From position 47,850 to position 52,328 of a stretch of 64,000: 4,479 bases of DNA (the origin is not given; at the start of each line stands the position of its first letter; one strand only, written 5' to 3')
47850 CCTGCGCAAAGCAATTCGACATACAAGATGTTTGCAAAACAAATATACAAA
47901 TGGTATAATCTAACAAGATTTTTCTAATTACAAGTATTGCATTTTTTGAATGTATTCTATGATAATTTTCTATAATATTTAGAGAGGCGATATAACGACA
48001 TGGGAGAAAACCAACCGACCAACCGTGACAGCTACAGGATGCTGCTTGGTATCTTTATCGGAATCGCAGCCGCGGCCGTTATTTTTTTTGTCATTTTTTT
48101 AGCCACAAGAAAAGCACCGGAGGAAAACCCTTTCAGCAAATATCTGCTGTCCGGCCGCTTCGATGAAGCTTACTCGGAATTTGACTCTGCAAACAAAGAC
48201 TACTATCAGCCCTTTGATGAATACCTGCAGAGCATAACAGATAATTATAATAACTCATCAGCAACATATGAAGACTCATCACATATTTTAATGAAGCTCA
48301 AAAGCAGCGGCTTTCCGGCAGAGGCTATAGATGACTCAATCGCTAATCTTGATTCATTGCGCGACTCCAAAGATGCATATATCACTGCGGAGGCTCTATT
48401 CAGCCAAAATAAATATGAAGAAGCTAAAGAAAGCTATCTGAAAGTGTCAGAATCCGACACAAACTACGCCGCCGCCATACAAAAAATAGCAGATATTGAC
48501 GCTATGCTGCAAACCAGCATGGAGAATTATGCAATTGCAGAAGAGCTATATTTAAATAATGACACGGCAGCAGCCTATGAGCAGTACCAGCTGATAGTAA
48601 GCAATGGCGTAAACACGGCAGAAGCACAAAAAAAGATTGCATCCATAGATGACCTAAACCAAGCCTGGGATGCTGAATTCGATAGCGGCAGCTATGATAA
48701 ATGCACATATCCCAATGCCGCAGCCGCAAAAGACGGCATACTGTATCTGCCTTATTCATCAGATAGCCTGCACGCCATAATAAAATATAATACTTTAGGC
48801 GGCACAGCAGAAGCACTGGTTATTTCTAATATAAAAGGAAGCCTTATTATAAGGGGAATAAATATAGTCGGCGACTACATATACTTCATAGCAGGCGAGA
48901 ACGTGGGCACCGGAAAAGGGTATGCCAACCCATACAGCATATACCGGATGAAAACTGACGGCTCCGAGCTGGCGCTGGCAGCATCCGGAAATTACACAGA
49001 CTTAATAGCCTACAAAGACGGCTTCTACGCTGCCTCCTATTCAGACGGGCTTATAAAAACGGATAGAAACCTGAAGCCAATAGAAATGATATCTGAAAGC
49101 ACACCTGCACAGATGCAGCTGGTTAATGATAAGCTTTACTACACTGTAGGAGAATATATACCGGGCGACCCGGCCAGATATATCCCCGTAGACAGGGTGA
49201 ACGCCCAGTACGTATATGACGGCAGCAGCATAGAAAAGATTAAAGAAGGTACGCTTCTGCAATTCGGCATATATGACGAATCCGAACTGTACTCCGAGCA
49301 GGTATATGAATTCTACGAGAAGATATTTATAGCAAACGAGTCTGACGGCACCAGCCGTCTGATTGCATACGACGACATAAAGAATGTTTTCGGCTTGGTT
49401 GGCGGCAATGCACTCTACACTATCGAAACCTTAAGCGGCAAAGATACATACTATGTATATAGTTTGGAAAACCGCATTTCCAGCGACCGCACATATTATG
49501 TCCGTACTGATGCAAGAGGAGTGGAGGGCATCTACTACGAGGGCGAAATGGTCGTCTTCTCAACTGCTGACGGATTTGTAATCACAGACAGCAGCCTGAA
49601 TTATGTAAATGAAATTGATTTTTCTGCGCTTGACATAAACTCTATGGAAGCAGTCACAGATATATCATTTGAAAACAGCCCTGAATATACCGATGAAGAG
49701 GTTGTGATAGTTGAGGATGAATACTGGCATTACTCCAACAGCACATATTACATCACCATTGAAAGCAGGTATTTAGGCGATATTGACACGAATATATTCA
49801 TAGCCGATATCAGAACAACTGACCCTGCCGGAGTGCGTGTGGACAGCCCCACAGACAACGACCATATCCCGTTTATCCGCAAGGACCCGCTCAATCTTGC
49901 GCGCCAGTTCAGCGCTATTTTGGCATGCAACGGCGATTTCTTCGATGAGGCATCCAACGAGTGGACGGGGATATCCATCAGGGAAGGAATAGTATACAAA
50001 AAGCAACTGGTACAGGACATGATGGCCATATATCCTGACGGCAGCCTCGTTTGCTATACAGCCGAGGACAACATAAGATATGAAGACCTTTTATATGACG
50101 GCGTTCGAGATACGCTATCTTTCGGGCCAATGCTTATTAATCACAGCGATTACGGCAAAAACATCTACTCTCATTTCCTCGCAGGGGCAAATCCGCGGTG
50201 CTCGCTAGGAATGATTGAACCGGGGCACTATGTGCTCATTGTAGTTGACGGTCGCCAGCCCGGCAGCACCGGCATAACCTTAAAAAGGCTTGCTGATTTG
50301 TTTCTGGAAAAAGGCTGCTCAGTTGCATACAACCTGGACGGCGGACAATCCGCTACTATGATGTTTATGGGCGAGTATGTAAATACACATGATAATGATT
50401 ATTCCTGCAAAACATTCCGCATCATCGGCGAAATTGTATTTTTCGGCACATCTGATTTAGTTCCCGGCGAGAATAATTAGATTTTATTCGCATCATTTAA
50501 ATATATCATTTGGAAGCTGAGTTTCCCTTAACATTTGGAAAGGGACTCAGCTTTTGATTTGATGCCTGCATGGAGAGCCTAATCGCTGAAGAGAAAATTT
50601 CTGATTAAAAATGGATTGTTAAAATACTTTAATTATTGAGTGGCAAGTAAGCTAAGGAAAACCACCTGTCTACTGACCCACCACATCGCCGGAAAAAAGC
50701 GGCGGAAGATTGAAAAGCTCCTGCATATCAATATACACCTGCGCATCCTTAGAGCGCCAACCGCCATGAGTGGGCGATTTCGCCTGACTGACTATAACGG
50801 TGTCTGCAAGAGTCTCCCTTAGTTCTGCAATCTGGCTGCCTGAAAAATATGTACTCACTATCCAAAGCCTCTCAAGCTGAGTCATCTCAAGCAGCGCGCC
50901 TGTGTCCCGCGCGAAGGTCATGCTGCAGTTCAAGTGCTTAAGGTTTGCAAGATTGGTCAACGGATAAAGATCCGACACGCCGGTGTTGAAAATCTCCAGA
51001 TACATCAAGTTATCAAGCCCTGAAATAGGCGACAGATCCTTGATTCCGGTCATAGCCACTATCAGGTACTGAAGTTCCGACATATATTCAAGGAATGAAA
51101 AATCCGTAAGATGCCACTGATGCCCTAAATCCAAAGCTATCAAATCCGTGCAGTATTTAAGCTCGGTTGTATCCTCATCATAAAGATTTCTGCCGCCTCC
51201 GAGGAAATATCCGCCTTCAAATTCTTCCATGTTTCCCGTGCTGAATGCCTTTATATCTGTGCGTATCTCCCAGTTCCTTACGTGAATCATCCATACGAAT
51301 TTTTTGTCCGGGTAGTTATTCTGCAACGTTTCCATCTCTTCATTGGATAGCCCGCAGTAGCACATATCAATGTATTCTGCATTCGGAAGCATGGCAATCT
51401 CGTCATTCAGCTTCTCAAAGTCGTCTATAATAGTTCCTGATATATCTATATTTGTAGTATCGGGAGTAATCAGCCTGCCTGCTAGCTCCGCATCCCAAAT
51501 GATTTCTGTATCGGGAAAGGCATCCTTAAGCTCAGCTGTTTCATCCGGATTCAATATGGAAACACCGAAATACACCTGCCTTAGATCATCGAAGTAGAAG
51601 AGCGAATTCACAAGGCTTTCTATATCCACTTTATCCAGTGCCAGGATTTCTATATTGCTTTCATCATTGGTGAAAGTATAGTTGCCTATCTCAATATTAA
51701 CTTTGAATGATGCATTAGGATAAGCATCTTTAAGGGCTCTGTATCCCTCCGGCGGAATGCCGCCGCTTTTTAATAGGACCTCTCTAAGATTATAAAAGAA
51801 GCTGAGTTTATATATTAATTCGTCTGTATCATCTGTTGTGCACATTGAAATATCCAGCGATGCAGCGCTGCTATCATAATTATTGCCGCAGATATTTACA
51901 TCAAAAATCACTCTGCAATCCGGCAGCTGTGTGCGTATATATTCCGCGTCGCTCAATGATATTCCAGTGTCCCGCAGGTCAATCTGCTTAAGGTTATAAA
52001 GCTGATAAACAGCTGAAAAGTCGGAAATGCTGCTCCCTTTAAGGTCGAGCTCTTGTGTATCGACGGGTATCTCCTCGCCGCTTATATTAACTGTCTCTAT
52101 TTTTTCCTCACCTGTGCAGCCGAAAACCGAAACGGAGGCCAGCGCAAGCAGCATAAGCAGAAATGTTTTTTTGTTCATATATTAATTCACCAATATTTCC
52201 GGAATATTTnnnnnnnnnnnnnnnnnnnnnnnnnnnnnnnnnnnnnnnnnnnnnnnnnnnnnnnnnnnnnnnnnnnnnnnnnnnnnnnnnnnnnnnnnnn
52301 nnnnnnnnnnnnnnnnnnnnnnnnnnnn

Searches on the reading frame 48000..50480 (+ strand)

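Call 45: search_protein_families(library=pfam, proteins=[window:48000-50480:+], max_evalue=0.001)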
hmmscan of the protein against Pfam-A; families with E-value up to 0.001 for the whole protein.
window:48000-50480:+ (826 aa): 1 family
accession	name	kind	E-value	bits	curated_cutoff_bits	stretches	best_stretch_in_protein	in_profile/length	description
PF09992.14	NAGPA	-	3.4e-27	96.1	25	1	639-800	3-157/169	Phosphodiester glycosidase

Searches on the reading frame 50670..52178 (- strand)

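Call 45: search_protein_families(library=pfam, proteins=[window:50670-52178:-], max_evalue=0.001)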
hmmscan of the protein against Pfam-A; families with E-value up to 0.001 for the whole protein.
window:50670-52178:- (502 aa): 2 families
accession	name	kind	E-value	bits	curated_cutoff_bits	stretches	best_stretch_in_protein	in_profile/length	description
PF12799.13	LRR_4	-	2.8e-10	40.5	27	0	368-409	2-44/44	Leucine Rich repeats (2 copies)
PF23598.1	LRR_14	-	0.0003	20.1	40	1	362-448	42-151/353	Leucine-rich repeat region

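Call 75: search_protein_families(library=padloc, proteins=[window:50670-52178:-], max_evalue=0.001)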
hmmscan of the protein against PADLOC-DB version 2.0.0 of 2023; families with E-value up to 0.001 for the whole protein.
window:50670-52178:- (502 aa): 0 families
